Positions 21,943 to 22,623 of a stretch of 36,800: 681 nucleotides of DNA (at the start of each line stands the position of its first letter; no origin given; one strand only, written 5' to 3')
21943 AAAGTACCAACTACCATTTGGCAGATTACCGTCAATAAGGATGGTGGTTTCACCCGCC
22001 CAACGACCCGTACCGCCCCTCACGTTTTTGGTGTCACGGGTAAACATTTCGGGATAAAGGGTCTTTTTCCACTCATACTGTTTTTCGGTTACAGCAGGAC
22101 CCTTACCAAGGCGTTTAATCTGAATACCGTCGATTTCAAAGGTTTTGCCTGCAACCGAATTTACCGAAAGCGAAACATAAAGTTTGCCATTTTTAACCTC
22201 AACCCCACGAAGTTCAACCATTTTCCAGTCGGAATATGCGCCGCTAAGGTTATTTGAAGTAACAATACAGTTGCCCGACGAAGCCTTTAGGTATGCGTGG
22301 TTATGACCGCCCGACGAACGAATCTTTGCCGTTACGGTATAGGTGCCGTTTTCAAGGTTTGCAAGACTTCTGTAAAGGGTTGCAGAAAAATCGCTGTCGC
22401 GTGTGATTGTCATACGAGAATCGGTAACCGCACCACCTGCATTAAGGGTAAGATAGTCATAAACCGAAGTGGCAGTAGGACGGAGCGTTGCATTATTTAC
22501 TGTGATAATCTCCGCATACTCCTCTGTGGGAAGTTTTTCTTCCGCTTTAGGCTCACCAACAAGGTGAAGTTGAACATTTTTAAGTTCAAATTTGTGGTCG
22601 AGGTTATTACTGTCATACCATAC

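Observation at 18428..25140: Two catalytic-domain-free proteins built from a recurring CBM-like module with an NG-Y...[KR]-[SN]-[ST]-GG signature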

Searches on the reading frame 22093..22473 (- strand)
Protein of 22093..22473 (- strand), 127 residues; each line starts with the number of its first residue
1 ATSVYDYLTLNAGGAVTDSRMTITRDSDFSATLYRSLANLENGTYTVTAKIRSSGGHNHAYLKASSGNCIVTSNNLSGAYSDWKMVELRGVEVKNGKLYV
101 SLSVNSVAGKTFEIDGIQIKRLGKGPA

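Call 13: search_protein_families(library=pfam, proteins=[window:22093-22473:-], max_evalue=10)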
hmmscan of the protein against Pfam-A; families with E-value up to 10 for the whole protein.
window:22093-22473:- (127 aa): 7 families
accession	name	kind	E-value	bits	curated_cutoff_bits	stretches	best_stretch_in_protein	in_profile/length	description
PF04234.18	CopC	-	0.045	15.2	23.3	1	24-58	49-83/92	CopC domain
PF04200.17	Lipoprotein_17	-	0.056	14.2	22.4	1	25-56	41-70/84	Lipoprotein associated domain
PF22579.2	Cbm74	-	0.057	13.7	27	1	81-107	25-51/64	Carbohydrate binding module-like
PF05031.18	NEAT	-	0.1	13.4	32.8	1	91-114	35-59/119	Iron Transport-associated domain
PF05638.18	T6SS_HCP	-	0.11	13.2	23.5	1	14-78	46-111/129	Type VI secretion system effector, Hcp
PF20608.4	Phage_tube_C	-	0.13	13.1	24.1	1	25-73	16-64/82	Phage tail tube protein C-terminal domain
PF14524.12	Wzt_C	-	0.16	12.4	30.4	1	35-60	90-116/143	Wzt C-terminal domain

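Call 14: search_solved_structures(query=A1, max_evalue=10, show_alignments=3)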
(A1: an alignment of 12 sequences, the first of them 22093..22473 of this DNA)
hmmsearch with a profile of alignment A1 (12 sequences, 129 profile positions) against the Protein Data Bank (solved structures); distinct sequences matched with E-value up to 10: 14.
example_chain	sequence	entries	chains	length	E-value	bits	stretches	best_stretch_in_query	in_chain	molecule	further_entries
9fli_A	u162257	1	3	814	2.8e-10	43.3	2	15-121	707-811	Arabinogalactan endo-beta-1,4-galactanase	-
9h6h_A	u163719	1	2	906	0.00021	24.3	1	24-123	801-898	Glycosyl hydrolase family 98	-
2xom_A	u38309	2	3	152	0.00054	23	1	36-122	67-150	ARABINOGALACTAN ENDO-1,4-BETA-GALACTOSIDASE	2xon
9h6g_A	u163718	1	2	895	0.00086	22.4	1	24-122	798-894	Glycoside hydrolase family 98 domain-containing protein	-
9h6f_A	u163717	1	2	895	0.00086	22.4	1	24-122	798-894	Glycosyl hydrolase family 98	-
5x7o_A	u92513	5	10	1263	0.0072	19.4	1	72-122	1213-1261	Glycoside hydrolase family 31 alpha-glucosidase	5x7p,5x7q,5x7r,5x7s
8xmz_A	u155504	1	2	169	0.18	14.9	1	39-120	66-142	T9SS C-terminal target domain-containing protein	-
4ii1_A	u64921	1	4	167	0.19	14.8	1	26-48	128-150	Zinc finger CCCH-type with G patch domain-containing protein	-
3sik_A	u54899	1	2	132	0.31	14.1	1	29-61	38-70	Conserved domain protein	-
8g4l_bo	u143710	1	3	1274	0.32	14.1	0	9-60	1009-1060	Myosin-binding protein C, cardiac-type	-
2o14_A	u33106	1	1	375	0.44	13.6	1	89-126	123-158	Hypothetical protein yxiM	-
3s8w_A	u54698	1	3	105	0.85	12.7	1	10-57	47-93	Interferon alpha/beta receptor 2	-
8tn8_A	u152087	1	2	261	0.98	12.5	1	91-121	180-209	Capsid polyprotein VP90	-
4ak1_A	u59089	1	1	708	1.3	12.1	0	29-67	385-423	BT_4661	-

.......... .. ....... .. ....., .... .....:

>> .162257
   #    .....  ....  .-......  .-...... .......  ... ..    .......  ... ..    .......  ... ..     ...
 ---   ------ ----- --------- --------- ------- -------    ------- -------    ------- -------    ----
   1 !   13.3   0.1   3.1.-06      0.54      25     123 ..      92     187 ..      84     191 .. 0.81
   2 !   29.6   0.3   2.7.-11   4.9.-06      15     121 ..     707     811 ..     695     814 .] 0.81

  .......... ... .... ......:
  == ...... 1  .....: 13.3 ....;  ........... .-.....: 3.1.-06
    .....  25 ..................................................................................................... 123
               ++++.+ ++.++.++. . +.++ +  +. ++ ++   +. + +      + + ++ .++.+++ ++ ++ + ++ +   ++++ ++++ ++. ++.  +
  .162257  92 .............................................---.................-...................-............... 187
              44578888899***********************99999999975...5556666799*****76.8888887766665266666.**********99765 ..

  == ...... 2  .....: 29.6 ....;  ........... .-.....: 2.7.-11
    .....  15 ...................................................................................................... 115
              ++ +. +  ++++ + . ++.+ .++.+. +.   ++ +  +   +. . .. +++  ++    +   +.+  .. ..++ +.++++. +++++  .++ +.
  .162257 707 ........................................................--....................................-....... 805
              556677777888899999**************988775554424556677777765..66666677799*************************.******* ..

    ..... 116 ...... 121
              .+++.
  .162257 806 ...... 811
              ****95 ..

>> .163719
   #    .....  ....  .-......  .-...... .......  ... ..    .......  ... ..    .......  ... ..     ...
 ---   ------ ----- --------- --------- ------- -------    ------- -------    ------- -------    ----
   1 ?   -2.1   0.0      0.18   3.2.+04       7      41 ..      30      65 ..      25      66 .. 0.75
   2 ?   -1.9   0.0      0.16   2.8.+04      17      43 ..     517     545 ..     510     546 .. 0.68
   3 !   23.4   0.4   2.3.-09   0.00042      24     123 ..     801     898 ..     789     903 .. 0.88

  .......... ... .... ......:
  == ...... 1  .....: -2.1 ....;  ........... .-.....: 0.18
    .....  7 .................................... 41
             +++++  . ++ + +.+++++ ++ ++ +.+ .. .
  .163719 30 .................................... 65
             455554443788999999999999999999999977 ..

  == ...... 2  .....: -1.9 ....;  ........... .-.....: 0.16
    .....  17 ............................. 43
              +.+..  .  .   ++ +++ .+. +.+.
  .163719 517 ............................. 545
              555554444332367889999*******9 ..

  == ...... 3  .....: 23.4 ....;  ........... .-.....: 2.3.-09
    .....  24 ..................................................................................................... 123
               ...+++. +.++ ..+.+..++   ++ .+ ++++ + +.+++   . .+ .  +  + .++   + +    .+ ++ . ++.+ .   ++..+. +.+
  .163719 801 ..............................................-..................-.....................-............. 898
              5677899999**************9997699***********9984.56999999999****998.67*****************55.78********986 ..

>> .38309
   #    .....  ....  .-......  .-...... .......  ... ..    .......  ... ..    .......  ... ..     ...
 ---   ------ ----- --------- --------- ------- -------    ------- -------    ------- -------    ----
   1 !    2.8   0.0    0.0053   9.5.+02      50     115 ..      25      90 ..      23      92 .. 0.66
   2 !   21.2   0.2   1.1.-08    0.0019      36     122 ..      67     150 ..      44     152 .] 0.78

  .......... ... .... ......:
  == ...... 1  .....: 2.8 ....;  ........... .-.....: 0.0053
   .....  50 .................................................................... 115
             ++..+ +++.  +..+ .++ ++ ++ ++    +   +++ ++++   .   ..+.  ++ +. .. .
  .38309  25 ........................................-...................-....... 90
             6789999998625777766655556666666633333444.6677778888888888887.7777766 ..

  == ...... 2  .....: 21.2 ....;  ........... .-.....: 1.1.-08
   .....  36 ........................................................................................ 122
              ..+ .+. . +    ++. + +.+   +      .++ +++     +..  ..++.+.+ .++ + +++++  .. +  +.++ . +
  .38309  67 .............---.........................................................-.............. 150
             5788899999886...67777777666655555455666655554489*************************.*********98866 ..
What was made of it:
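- On CBM61: The window-module profile hits 9fli (GH53, E 2.8e-10), 2xom (5.4e-4) and 5x7o (7e-3) (call 14).
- A profile of 12 window modules against PDB sequences hits 9fli (GH53 galactanase, C-terminal domain) at E 2.8e-10, 2xom (TmCBM61) at 5.4e-4 and 5x7o (GH31 enzyme with a CBM61) at 7e-3 (call 14).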

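Call 16: find_homologous_proteins(query=A1, max_evalue=0.001)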
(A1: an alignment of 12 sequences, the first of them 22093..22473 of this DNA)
Query A1 (12 sequences): 952 candidates shared short words with the query, none scored E <= 0.001.

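Call 22: predict_structure(alignment_id=A1)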
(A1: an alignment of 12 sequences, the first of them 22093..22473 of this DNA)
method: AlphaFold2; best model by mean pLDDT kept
length: 127 residues; sequences in the alignment: 12
mean_pLDDT: 92.1   pTM: 0.83
mean pLDDT of the five models: 92.1, 91.8, 90.7, 89.1, 87.5
residues with pLDDT >= 90: 110; 70-90: 10; 50-70: 5; < 50: 2
segments of 3 or more residues with pLDDT < 50: none
pLDDT, mean of each block of 10 residues (from residue 1): 75 95 94 94 96 95 93 96 97 94 94 96 72
secondary structure, 60 per line:
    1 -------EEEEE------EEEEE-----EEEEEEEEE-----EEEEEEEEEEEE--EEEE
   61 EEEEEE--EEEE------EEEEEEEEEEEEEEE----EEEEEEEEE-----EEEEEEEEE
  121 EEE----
elements in order: E8-12 E19-23 E29-37 E43-54 E57-66 E69-72 E79-93 E98-106 E112-123
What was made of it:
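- On CBM61: AF2 model with pLDDT 92 (call 22).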

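Call 25: fold_search(model_id=the predicted structure, library=pdb)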
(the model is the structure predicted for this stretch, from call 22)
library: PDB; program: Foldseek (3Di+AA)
matches with E <= 10: 1795; with E <= 0.001: 51
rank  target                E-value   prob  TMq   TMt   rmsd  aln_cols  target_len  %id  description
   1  2xom_A                9.1e-08  1.00  0.80  0.71   2.2       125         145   22  Atomic resolution structure of TmCBM61 in complex with beta-1,4- galactotriose (released 2010-09-08)
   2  2xon_L                1.3e-07  1.00  0.80  0.70   2.1       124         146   22  Structure of TmCBM61 in complex with beta-1,4-galactotriose at 1.4 A resolution (released 2010-09-08)
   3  4d0q                  1.3e-05  1.00  0.68  0.55   3.5       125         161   18  Hyaluronan Binding Module of the Streptococcal Pneumoniae Hyaluronate Lyase (released 2014-08-06)
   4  8iq9_B                1.6e-05  1.00  0.59  0.16   7.0       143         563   15  Crystal structure of trimeric K2-2 TSP in complex with tetrasaccharide and octasaccharide (released 2024-02-21)
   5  8iqe_D                1.6e-05  1.00  0.54  0.16   7.4       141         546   13  Crystal structure of tetrameric K2-2 TSP (released 2024-02-21)
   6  8iq9_A                1.7e-05  1.00  0.60  0.16   7.0       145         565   16  Crystal structure of trimeric K2-2 TSP in complex with tetrasaccharide and octasaccharide (released 2024-02-21)
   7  8iq5_D                2.5e-05  1.00  0.66  0.18   3.8       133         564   16  Crystal structure of trimeric K2-2 TSP (released 2024-02-21)
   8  8iqe_A                2.5e-05  1.00  0.61  0.16   6.9       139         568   14  Crystal structure of tetrameric K2-2 TSP (released 2024-02-21)
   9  8iq5_A                2.6e-05  1.00  0.61  0.16   6.9       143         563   15  Crystal structure of trimeric K2-2 TSP (released 2024-02-21)
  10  2c26                  3.3e-05  1.00  0.58  0.34   4.5       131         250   14  Structural basis for the promiscuous specificity of the carbohydrate- binding modules from the beta-sandwich super famil (released 2005-10-18)
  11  8iqe_B                3.4e-05  1.00  0.62  0.17   7.0       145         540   13  Crystal structure of tetrameric K2-2 TSP (released 2024-02-21)
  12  2zez_B                4.0e-05  1.00  0.62  0.56   4.4       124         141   15  Family 16 Carbohydrate Binding Module-2 (released 2008-03-25)
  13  8iqe_C                5.3e-05  1.00  0.61  0.16   6.9       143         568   15  Crystal structure of tetrameric K2-2 TSP (released 2024-02-21)
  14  8ic1_A                5.5e-05  1.00  0.72  0.22   3.4       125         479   14  endo-alpha-D-arabinanase EndoMA1 D51N mutant from Microbacterium arabinogalactanolyticum in complex with arabinooligos (released 2023-08-16)
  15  8hhv_A                7.6e-05  1.00  0.72  0.22   3.4       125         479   14  endo-alpha-D-arabinanase EndoMA1 from Microbacterium arabinogalactanolyticum (released 2023-08-16)
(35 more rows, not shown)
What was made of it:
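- On CBM61: The next-best hits reach TM 0.72 or less (call 25).
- Closest known: CBM61. Same: Same fold (TM 0.80, call 25).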

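Call 35: search_solved_structures(query=window:22093-22473:-, max_evalue=10, show_alignments=2)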
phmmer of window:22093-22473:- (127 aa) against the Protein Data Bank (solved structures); distinct sequences matched with E-value up to 10: 6.
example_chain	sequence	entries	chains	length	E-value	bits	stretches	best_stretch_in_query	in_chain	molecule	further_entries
4rv1_A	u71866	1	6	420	1.5e-05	28.5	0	10-56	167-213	Engineered Protein OR497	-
4hxt_A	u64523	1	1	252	0.0026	21.2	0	10-56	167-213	De Novo Protein OR329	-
2xom_A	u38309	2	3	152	0.092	16.2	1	77-117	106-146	ARABINOGALACTAN ENDO-1,4-BETA-GALACTOSIDASE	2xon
2w1w_A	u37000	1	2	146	0.6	13.6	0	37-70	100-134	LIPOLYTIC ENZYME, G-D-S-L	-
9n2x_A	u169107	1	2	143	0.61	13.6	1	36-73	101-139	LM1841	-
2w47_A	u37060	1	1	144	0.63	13.5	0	37-70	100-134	LIPOLYTIC ENZYME, G-D-S-L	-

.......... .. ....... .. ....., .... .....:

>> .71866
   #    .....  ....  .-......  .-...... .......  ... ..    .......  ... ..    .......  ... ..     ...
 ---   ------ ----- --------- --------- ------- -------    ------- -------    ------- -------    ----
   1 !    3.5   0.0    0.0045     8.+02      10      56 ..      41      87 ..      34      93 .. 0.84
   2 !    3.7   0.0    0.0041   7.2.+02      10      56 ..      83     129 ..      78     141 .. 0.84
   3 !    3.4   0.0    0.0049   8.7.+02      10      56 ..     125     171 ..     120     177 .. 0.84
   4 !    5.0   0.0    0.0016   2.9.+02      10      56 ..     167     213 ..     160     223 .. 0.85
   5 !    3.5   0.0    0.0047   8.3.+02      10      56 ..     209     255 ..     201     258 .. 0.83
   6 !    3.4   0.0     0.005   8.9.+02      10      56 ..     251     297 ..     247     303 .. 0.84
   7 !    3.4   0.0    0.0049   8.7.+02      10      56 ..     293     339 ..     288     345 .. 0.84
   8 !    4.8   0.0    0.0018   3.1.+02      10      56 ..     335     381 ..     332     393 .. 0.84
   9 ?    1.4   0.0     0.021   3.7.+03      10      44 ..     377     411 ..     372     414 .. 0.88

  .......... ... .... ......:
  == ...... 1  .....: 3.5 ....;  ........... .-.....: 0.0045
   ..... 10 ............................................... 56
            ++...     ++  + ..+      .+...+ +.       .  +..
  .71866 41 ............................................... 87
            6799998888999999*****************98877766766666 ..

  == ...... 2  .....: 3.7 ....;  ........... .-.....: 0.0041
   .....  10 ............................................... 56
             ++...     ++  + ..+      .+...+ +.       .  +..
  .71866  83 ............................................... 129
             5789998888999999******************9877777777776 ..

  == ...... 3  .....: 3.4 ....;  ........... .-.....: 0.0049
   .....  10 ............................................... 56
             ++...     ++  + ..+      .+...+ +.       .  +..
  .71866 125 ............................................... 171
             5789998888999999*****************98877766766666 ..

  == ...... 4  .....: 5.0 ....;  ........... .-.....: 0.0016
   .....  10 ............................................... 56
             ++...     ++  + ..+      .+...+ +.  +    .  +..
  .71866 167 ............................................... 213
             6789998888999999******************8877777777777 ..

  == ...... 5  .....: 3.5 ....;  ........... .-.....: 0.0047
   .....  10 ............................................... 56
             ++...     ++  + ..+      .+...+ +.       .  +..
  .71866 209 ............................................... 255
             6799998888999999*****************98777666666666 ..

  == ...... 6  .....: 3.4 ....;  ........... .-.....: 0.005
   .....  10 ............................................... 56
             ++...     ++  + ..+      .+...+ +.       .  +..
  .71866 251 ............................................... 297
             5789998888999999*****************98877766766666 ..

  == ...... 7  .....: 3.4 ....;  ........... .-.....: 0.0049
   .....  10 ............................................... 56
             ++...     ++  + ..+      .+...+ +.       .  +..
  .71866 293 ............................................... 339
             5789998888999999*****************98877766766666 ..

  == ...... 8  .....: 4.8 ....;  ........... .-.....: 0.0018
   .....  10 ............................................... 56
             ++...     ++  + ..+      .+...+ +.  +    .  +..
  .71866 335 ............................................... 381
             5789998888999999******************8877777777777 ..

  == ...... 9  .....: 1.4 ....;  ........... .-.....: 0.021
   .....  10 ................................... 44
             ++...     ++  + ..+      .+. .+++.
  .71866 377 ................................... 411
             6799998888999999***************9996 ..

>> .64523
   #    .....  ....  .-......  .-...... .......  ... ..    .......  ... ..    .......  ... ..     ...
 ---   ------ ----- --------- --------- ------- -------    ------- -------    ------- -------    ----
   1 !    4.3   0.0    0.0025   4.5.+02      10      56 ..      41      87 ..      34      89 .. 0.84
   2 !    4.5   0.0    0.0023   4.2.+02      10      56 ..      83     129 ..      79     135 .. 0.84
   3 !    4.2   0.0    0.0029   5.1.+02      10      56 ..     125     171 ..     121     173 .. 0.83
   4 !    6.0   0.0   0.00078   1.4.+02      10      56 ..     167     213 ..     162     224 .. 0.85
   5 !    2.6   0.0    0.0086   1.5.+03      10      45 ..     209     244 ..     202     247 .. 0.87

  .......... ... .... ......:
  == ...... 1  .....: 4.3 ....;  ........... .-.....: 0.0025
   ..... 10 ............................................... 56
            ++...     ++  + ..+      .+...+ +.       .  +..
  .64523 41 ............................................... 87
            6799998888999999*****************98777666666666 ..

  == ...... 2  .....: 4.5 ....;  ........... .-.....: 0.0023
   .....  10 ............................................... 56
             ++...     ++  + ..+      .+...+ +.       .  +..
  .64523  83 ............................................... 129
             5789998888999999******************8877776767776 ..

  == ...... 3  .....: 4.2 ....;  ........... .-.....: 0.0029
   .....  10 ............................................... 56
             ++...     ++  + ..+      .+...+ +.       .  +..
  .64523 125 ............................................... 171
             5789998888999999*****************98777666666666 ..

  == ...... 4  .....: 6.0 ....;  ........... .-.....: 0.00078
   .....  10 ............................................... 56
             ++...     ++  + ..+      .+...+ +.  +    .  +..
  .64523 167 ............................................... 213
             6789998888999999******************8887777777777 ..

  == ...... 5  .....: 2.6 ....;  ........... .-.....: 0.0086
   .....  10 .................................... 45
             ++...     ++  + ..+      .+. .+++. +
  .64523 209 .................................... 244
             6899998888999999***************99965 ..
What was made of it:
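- Single-sequence searches against the PDB are uninformative (call 35).
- Tried and rejected: A single-module phmmer search against the PDB returned spurious designed-repeat proteins (call 35).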

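Call 37: search_protein_representatives(alignment_id=A1)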
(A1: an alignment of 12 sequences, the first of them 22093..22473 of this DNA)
Query: 12 sequences, 129 profile positions. Proteins with E-value up to 0.001 (for the whole library): 1572; up to 1e-10: 373; up to 1e-30: 27. The best 150 are listed.
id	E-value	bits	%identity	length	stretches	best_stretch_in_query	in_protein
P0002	8.4e-70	248.8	-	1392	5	3-126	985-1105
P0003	4.9e-67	239.9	-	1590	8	19-126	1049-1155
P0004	2.1e-65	234.6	-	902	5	4-124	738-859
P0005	4.9e-60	217.2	-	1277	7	6-125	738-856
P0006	1.2e-57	209.5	-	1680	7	27-124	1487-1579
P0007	4.0e-53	194.9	-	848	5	9-117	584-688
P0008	3.2e-52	192.0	-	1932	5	12-122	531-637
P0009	2.0e-48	179.7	-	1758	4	8-122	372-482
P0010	3.4e-47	175.7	-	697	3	28-126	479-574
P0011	2.0e-45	170.0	-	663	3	2-127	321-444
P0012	4.5e-42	159.1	-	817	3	6-119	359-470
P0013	6.2e-42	158.7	-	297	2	3-122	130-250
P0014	3.8e-41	156.1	-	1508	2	2-124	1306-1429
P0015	1.3e-40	154.5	-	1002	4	7-124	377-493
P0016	6.3e-39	149.0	-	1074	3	26-127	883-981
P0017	6.2e-38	145.8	-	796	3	3-120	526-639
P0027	8.9e-32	125.8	-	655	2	33-124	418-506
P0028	5.2e-31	123.4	-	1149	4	9-126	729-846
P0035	8.2e-28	113.0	-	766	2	8-121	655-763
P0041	1.4e-26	109.0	-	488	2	8-122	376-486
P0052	1.1e-25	106.2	-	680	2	4-124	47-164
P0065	5.1e-24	100.8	-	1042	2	31-120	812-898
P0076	1.9e-22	95.7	-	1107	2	4-120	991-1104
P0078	5.8e-22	94.1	-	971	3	8-121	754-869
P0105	5.1e-19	84.6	-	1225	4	25-124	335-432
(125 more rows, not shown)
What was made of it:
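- An exhaustive HMMER search finds 1572 cluster representatives at E<=1e-3 (call 37).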

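Call 41: search_protein_families(library=pfam, alignment_id=A2, max_evalue=0.00001)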
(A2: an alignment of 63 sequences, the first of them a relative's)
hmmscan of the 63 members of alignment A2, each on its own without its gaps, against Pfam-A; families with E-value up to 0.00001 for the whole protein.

A. member 1, P0004 (902 aa): 0 families

B. families by the number of members that match (of 63 scanned): 46 families (the first 25 are shown)
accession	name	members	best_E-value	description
PF07745.19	Glyco_hydro_53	12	9.6e-128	Glycosyl hydrolase family 53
PF02018.23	CBM_4_9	12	8.4e-19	Carbohydrate binding domain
PF18962.6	Por_Secre_tail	7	2.1e-13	Secretion system C-terminal sorting domain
PF04616.20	Glyco_hydro_43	5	1.5e-61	Glycosyl hydrolases family 43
PF07495.19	Y_Y_Y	4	8.5e-09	Y_Y_Y domain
PF07532.17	Big_4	3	2.8e-40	Bacterial Ig-like domain (group 4)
PF03422.21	CBM_6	3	2e-28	Carbohydrate binding module (family 6)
PF17957.7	Big_7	3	1.9e-15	Bacterial Ig domain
PF13620.12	CarboxypepD_reg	2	2.6e-55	Carboxypeptidase regulatory-like domain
PF14587.12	Glyco_hydr_30_2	2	3.5e-34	O-Glycosyl hydrolase family 30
PF13472.12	Lipase_GDSL_2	2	2e-21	GDSL-like Lipase/Acylhydrolase family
PF13715.12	CarbopepD_reg_2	2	1.5e-20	CarboxypepD_reg-like domain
PF22902.2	NOMO1-like_9th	2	5.5e-15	BOS complex subunit NOMO1-like, beta sandwich domain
PF18099.7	CBM_35_2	2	9.2e-14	Carbohydrate binding module (family 35)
PF00657.28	Lipase_GDSL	2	1.1e-13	GDSL-like Lipase/Acylhydrolase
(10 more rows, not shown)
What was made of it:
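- Catalytic partners are GH53 in 12 of 63 hits scanned with Pfam (call 41), and 28 of the 149 top hits fall in the BLAST cluster whose two tested members are GH53.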
